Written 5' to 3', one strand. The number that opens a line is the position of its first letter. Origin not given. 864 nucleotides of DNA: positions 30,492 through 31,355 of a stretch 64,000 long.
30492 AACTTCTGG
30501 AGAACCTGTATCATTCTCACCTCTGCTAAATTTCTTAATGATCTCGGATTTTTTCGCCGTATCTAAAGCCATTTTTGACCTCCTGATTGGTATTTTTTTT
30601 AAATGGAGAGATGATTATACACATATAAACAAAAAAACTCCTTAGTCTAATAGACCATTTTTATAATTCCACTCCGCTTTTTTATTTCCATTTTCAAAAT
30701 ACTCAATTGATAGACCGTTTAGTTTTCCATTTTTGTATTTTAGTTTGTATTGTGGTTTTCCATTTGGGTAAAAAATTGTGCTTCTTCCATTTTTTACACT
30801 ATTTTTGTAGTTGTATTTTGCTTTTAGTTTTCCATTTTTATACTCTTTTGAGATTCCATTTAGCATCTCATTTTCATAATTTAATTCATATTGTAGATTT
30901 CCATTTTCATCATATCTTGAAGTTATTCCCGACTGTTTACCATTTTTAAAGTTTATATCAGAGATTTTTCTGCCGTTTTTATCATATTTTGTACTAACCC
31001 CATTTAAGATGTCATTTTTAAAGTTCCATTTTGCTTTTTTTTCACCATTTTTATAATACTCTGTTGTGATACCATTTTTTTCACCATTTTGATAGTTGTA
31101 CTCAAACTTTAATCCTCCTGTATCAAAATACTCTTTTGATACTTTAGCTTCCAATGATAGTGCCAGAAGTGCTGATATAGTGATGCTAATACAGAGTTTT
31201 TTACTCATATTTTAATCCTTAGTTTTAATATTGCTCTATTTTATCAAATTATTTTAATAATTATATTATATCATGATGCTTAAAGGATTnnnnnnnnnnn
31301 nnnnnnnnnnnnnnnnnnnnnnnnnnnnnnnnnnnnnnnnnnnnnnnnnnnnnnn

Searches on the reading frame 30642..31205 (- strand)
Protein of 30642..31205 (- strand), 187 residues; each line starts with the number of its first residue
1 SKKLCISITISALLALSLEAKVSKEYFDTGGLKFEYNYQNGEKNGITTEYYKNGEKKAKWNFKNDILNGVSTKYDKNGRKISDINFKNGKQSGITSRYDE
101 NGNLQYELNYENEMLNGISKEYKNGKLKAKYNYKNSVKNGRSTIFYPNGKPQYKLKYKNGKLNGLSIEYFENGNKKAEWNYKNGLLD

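Call 67: search_protein_families(library=pfam, proteins=[window:30642-31205:-], max_evalue=0.00001)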
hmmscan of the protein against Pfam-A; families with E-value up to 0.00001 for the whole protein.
window:30642-31205:- (187 aa): 1 family
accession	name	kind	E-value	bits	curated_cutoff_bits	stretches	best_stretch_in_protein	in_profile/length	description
PF07661.19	MORN_2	-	6.9e-24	81.5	29.6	0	93-112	3-22/22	MORN repeat variant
